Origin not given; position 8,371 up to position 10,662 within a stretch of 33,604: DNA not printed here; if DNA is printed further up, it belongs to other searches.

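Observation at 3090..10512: Paralogous T9SS-type/FlgD-Ig C-terminal-domain secreted proteins translationally coupled to an O-antigen-ligase-TPR fusion: candidate surface-protein O-glycosylation or attachment cassette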

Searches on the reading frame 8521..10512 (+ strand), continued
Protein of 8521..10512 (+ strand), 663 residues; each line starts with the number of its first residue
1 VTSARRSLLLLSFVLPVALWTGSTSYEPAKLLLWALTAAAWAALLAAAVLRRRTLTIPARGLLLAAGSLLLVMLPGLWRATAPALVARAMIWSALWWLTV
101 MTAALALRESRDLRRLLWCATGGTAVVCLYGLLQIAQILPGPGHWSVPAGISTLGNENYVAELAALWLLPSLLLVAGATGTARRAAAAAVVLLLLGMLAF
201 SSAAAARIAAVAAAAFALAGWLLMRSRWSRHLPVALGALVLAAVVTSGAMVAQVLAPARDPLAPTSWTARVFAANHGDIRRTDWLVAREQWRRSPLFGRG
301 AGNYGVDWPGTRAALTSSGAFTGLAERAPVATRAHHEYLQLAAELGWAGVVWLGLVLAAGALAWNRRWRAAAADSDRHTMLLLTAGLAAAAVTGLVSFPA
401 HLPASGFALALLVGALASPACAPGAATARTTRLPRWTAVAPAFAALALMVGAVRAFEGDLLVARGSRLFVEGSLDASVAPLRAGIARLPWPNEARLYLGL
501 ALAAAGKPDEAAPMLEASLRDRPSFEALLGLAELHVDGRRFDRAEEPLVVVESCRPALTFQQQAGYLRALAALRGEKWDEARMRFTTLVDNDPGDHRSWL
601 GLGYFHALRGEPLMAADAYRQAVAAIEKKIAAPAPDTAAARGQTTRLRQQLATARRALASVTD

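Call 43: predict_structure(alignment_id=A2)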
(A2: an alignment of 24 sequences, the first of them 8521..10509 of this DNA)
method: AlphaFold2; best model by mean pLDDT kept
length: 663 residues; sequences in the alignment: 24
mean_pLDDT: 87.2   pTM: 0.86
mean pLDDT of the five models: 87.2, 86.4, 86.0, 84.3, 84.2
residues with pLDDT >= 90: 396; 70-90: 198; 50-70: 44; < 50: 25
segments of 3 or more residues with pLDDT < 50: 1-5, 16-19, 142-155
pLDDT, mean of each block of 10 residues (from residue 1): 49 50 64 83 89 85 95 95 93 91 88 90 88 78 40 59 94 92 94 95 87 96 89 92 89 76 63 75 91 95 92 91 78 75 96 96 92 91 96 87 85 92 74 91 93 89 90 91 93 92 94 95 92 96 95 91 96 96 96 94 96 97 97 82 90 96 90
secondary structure, 60 per line:
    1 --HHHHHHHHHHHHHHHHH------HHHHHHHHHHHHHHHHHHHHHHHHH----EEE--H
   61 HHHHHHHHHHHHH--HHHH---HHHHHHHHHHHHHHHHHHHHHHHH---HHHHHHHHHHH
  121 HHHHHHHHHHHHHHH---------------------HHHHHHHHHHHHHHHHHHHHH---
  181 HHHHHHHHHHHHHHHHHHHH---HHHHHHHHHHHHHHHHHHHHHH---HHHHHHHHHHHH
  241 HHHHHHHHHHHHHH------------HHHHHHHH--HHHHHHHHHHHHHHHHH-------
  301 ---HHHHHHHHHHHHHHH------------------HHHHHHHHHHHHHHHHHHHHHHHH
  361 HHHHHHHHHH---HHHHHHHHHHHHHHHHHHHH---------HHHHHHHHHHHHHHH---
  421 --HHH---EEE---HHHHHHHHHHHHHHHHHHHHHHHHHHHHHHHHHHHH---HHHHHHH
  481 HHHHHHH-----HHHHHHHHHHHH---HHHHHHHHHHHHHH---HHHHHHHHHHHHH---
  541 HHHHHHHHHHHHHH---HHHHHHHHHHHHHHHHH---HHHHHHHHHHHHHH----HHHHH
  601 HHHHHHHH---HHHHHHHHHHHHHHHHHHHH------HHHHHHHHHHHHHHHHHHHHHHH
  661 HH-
elements in order: H3-19 H26-50 E55-57 H60-73 H76-79 H83-106 H110-135 H157-177 H181-200 H204-225 H229-254 H267-274 H277-293 H304-318 H337-370 H374-393 H403-417 E429-431 H435-470 H474-487 H493-504 H508-521 H525-537 H541-554 H558-574 H578-591 H596-608 H612-631 H638-662

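Call 47: fold_search(model_id=the predicted structure, library=pdb)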
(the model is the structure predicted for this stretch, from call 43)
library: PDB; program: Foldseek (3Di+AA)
matches with E <= 10: 1259; with E <= 0.001: 29
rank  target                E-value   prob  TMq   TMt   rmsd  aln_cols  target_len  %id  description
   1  7tpg_B                8.7e-06  1.00  0.38  0.58   8.7       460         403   17  Single-Particle Cryo-EM Structure of the WaaL O-antigen ligase in its ligand bound state (released 2022-04-06)
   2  5g04_J                5.3e-05  1.00  0.24  0.31  22.2       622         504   12  Structure of the human APC-Cdc20-Hsl1 complex (released 2016-05-25)
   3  3fp4_A                5.3e-05  1.00  0.20  0.27  31.2       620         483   12  Crystal structure of Tom71 complexed with Ssa1 C-terminal fragment (released 2009-07-28)
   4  3lca_A                8.3e-05  1.00  0.21  0.27  29.6       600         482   12  Structure of Tom71 complexed with Hsp70 Ssa1 C terminal tail indicating conformational plasticity (released 2010-12-22)
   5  5l9u_J                1.7e-04  1.00  0.25  0.32  22.4       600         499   12  Model of human Anaphase-promoting complex/Cyclosome (APC/C-CDH1) with a cross linked Ubiquitin variant-substrate-UBE2C (released 2016-09-14)
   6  3fp3                  1.7e-04  1.00  0.21  0.26  29.7       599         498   12  Crystal structure of Tom71 (released 2009-07-28)
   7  5dse_C                1.7e-04  1.00  0.24  0.22  29.1       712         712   13  Crystal Structure of the TTC7B/Hyccin Complex (released 2015-12-02)
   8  3fp2_A                2.0e-04  1.00  0.20  0.27  31.3       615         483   12  Crystal structure of Tom71 complexed with Hsp82 C-terminal fragment (released 2009-07-28)
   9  8tar_S                2.2e-04  1.00  0.24  0.30  22.6       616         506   12  APC/C-CDH1-UBE2C-Ubiquitin-CyclinB-NTD (released 2023-09-27)
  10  4ui9_J                2.3e-04  1.00  0.24  0.30  22.0       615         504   12  Atomic structure of the human Anaphase-Promoting Complex (released 2015-06-17)
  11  9qhc_B                2.7e-04  1.00  0.22  0.49  11.2       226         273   20  Crystal structure of 8-repeat CTPR protein with eliminated coordination sites (released 2025-10-22)
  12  5g04_K                2.8e-04  1.00  0.24  0.32  22.1       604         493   11  Structure of the human APC-Cdc20-Hsl1 complex (released 2016-05-25)
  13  5a31_J                3.1e-04  1.00  0.24  0.30  22.0       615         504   12  Structure of the human APC-Cdh1-Hsl1-UbcH10 complex. (released 2015-11-18)
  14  6bq1_B                3.2e-04  1.00  0.24  0.22  28.7       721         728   12  Human PI4KIIIa lipid kinase complex (released 2017-12-13)
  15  9qhc_A                4.1e-04  1.00  0.23  0.49  11.1       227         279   20  Crystal structure of 8-repeat CTPR protein with eliminated coordination sites (released 2025-10-22)
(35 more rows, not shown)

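Call 58: search_protein_families(library=pfam, proteins=[P0062, P0070, P0073], max_evalue=0.01)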
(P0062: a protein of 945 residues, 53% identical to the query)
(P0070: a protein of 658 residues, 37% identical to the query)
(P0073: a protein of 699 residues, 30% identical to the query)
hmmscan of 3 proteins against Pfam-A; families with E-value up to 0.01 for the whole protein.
P0062 (945 aa): 4 families
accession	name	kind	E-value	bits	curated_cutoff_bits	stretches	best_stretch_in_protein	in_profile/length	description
PF04932.20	Wzy_C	-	1.3e-13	51.4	31.7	1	192-351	4-146/149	O-Antigen ligase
PF13432.12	TPR_16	-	1.4e-06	29.1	32.7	3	492-546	1-56/65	Tetratricopeptide repeat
PF14559.12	TPR_19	-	0.00083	20.1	25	1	465-519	2-56/68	Tetratricopeptide repeat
PF07719.23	TPR_2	-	0.0038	17.7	27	0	593-620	2-29/34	Tetratricopeptide repeat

P0070 (658 aa): 11 families
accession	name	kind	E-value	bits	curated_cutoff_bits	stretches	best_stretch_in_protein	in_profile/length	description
PF14559.12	TPR_19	-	5.3e-11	43.1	25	1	566-616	3-53/68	Tetratricopeptide repeat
PF13432.12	TPR_16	-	2e-10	41.4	32.7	2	565-615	8-58/65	Tetratricopeptide repeat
PF07719.23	TPR_2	-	6.4e-10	38.8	27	0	558-586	5-33/34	Tetratricopeptide repeat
PF04932.20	Wzy_C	-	9.6e-08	32.4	31.7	1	181-345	3-145/149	O-Antigen ligase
PF11846.14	Wzy_C_2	-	3.3e-07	30.9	28.5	1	376-541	2-170/191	Virulence factor membrane-bound polymerase, C-terminal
PF13174.12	TPR_6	-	2.6e-05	25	26.3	0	556-586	2-32/33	Tetratricopeptide repeat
PF13428.12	TPR_14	-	0.00012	22.9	23.5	0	562-596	9-43/44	Tetratricopeptide repeat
PF00515.34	TPR_1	-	0.00022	21.3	27.8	0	589-619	2-32/34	Tetratricopeptide repeat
PF21545.3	T7SS_EccA1_N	-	0.0015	18.4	27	0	519-588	170-239/272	T7SS, ESX-1 secretion system protein EccA1, N-terminal domain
PF23914.1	TPR_CcmH_CycH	-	0.0022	18.3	42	1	558-621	90-154/158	Cytochrome c-type biogenesis protein H TPR domain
PF13181.12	TPR_8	-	0.0081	16.7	25.7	0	485-509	2-26/34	Tetratricopeptide repeat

P0073 (699 aa): 13 families
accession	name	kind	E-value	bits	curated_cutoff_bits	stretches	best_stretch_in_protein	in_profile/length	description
PF04932.20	Wzy_C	-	1.8e-11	44.5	31.7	1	210-375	3-148/149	O-Antigen ligase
PF11846.14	Wzy_C_2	-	5.6e-07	30.1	28.5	1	404-575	2-172/191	Virulence factor membrane-bound polymerase, C-terminal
PF13432.12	TPR_16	-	6.4e-07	30.2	32.7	1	556-618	4-63/65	Tetratricopeptide repeat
PF07719.23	TPR_2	-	4e-06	27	27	0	628-652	9-33/34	Tetratricopeptide repeat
PF13181.12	TPR_8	-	1.6e-05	25.2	25.7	0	491-513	10-32/34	Tetratricopeptide repeat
PF13428.12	TPR_14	-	3.8e-05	24.4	23.5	0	622-649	3-30/44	Tetratricopeptide repeat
PF09976.15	TPR_21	-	0.00043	20.5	25.5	1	554-644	42-137/193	Tetratricopeptide repeat-like domain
PF13371.12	TPR_9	-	0.00071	20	35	0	558-624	4-67/73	Tetratricopeptide repeat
PF03704.23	BTAD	-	0.00076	20.3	22.1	1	592-657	68-134/146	Bacterial transcriptional activator domain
PF14559.12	TPR_19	-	0.0011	19.7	25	1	596-647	1-52/68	Tetratricopeptide repeat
PF23914.1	TPR_CcmH_CycH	-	0.0042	17.4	42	0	548-652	49-153/158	Cytochrome c-type biogenesis protein H TPR domain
PF09613.16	HrpB1_HrpK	-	0.0048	17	29.3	0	558-636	20-95/126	Bacterial type III secretion protein (HrpB1_HrpK)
PF24575.1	TPR_Slam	-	0.007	17.2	35.2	0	589-639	50-100/104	Surface lipoprotein assembly modifier, N-terminal TPR repeats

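Call 63: find_encoding_contigs(protein=P0073, flank=8000, max_places=1)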
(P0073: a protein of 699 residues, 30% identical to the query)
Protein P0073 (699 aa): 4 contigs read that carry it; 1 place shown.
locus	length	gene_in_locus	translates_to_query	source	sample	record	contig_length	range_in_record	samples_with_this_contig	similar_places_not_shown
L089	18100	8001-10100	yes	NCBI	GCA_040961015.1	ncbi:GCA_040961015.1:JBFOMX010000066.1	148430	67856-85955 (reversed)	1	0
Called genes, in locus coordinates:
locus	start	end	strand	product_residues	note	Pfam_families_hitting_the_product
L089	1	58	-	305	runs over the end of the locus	PF16811:TAtT (weak)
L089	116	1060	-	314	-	PF16811:TAtT (weak)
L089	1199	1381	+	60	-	PF12797:Fer4_2 (weak), PF00037:Fer4 (weak), PF12837:Fer4_6 (weak), PF14697:Fer4_21 (faint), PF13370:Fer4_13, PF13459:Fer4_15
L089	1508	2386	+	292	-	PF01734:Patatin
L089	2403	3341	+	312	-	PF00892:EamA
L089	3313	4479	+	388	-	PF05221:AdoHcyase, PF07991:KARI_N (faint), PF05221:AdoHcyase, PF02826:2-Hacid_dh_C (weak), PF00670:AdoHcyase_NAD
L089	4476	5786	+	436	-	PF22694:CtpB_N-like (weak), PF00595:PDZ (weak), PF17820:PDZ_6, PF03572:Peptidase_S41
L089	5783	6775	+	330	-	PF01210:NAD_Gly3P_dh_N, PF02558:ApbA, PF03807:F420_oxidored (weak), PF07479:NAD_Gly3P_dh_C, PF20618:GPD_NAD_C_bact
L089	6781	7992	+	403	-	PF01266:DAO (weak), PF01494:FAD_binding_3, PF03486:HI0933_like (faint), PF05834:Lycopene_cycl (weak), PF13450:NAD_binding_8 (faint)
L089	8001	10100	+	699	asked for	PF04932:Wzy_C, PF07719:TPR_2 (faint), PF13432:TPR_16 (faint), PF11846:Wzy_C_2 (weak), PF13181:TPR_8 (faint)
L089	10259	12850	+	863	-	PF07517:SecA_DEAD, PF01043:SecA_PP_bind, PF21090:P-loop_SecA, PF07516:SecA_SW, PF02810:SEC-C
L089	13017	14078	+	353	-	PF01628:HrcA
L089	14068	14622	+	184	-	PF01025:GrpE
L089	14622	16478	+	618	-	PF00012:HSP70, PF06723:MreB_Mbl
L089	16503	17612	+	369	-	PF00226:DnaJ, PF01556:DnaJ_C, PF00684:DnaJ_CXXCXGXG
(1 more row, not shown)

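Call 64: find_encoding_contigs(protein=P0077, flank=8000, max_places=1)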
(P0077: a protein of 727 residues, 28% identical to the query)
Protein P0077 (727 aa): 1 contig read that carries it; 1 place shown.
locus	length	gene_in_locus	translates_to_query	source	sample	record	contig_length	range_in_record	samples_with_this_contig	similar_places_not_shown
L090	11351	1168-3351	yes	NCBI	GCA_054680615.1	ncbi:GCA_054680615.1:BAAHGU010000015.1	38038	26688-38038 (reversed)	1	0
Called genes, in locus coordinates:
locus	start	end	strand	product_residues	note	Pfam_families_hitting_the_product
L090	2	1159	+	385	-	PF00890:FAD_binding_2 (faint), PF01266:DAO (faint), PF01494:FAD_binding_3 (faint), PF05834:Lycopene_cycl (faint), PF07992:Pyr_redox_2 (faint), PF12831:FAD_oxidored, PF13450:NAD_binding_8 (weak), PF22578:GGR_cat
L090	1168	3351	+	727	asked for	PF04932:Wzy_C, PF07719:TPR_2 (faint), PF13424:TPR_12 (faint), PF14559:TPR_19 (faint)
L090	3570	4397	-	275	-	PF13489:Methyltransf_23, PF02353:CMAS (weak), PF08241:Methyltransf_11, PF08242:Methyltransf_12, PF13649:Methyltransf_25, PF13847:Methyltransf_31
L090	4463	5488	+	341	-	PF02390:Methyltransf_4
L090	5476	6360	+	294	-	-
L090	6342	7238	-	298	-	PF00480:ROK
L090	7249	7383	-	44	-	-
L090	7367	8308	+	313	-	PF02585:PIG-L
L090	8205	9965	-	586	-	PF03706:LPG_synthase_TM, PF05401:NodS, PF01739:CheR (faint), PF13489:Methyltransf_23, PF08241:Methyltransf_11, PF08242:Methyltransf_12, PF13649:Methyltransf_25, PF13847:Methyltransf_31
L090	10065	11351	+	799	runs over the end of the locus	PF00521:DNA_topoisoIV, PF03989:DNA_gyraseA_C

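Call 79: search_protein_families(library=pfam, alignment_id=A2, max_evalue=1)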
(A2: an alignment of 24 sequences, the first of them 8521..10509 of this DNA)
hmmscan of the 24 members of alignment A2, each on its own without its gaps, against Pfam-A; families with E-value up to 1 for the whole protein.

A. member 1, window:8521-10509:+ (663 aa): 12 families
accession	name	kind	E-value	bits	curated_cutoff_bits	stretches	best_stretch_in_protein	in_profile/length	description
PF13432.12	TPR_16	-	3.3e-12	47.1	32.7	3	566-625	1-60/65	Tetratricopeptide repeat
PF04932.20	Wzy_C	-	1.1e-09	38.7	31.7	1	190-351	2-146/149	O-Antigen ligase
PF14559.12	TPR_19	-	6.6e-08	33.2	25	1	502-546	1-46/68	Tetratricopeptide repeat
PF13174.12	TPR_6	-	3.7e-05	24.5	26.3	2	564-594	2-32/33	Tetratricopeptide repeat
PF07719.23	TPR_2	-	0.00039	20.8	27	1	494-523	3-32/34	Tetratricopeptide repeat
PF13428.12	TPR_14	-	0.00081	20.3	23.5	2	493-534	2-44/44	Tetratricopeptide repeat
PF13424.12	TPR_12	-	0.0089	16.6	30.1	0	494-520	45-73/77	Tetratricopeptide repeat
PF07721.20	TPR_4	-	0.016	16.2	27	1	494-517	3-26/26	Tetratricopeptide repeat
PF13431.12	TPR_17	-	0.031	15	24.4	0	585-614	2-31/34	Tetratricopeptide repeat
PF00515.34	TPR_1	-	0.04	14.2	27.8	0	597-623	2-28/34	Tetratricopeptide repeat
PF13176.12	TPR_7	-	0.086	13.4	27.9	0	498-523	5-32/36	Tetratricopeptide repeat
PF13374.12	TPR_10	-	0.11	13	27.5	1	495-522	5-32/42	Tetratricopeptide repeat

B. families by the number of members that match (of 24 scanned): 47 families (the first 25 are shown)
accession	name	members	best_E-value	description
PF04932.20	Wzy_C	24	2.6e-14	O-Antigen ligase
PF13432.12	TPR_16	24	3.3e-12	Tetratricopeptide repeat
PF14559.12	TPR_19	24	5.3e-11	Tetratricopeptide repeat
PF07719.23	TPR_2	23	2.8e-11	Tetratricopeptide repeat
PF13428.12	TPR_14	23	4.7e-09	Tetratricopeptide repeat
PF13174.12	TPR_6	20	2.2e-08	Tetratricopeptide repeat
PF13181.12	TPR_8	19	1.6e-05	Tetratricopeptide repeat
PF00515.34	TPR_1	15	1.2e-05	Tetratricopeptide repeat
PF13424.12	TPR_12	14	4.5e-08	Tetratricopeptide repeat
PF12895.13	ANAPC3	11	0.00037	Anaphase-promoting complex, cyclosome, subunit 3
PF13414.12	TPR_11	11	0.00042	TPR repeat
PF11846.14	Wzy_C_2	10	1.6e-07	Virulence factor membrane-bound polymerase, C-terminal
PF23914.1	TPR_CcmH_CycH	9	0.0022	Cytochrome c-type biogenesis protein H TPR domain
PF13431.12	TPR_17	8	0.0012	Tetratricopeptide repeat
PF09976.15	TPR_21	7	0.00043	Tetratricopeptide repeat-like domain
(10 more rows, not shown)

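Call 95: find_related_loci(query=A2, collection=metagenome_contigs, flank=7000)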
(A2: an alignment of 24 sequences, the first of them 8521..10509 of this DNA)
Query A2 (663 aa) in metagenome_contigs; peptide patterns used: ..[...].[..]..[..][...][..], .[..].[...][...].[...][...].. (x = any residue, [..] = any of these).
188 stretches matched a pattern; 103 encode a relative of the query (tblastn E <= 1e-3); the best 80 are kept; 80 distinct loci.
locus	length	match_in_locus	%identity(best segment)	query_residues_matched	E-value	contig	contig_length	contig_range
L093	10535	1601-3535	42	18-661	3e-124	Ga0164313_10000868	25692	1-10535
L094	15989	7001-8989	41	1-661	4e-111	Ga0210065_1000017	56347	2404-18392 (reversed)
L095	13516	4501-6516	30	10-663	3e-57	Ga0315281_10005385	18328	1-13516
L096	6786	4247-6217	28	10-656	7e-56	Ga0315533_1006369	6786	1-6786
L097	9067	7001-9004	27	13-663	3e-55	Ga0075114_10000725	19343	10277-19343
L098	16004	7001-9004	27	13-663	4e-55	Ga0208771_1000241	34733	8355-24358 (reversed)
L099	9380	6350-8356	28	10-661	1e-54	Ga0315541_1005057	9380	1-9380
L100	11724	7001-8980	28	10-661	3e-54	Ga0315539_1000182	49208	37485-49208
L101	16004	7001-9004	27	13-663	1e-54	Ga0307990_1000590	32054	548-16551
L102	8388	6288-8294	28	10-661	3e-54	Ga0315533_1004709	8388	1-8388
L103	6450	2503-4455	28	10-651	3e-52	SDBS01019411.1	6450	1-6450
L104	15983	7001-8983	28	13-663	9e-52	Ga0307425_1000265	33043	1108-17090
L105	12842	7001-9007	28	10-661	1e-50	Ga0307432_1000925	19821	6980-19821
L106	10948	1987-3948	27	7-651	6e-50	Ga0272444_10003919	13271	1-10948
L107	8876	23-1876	27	62-661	1e-49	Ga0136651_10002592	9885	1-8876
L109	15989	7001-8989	28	8-654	2e-48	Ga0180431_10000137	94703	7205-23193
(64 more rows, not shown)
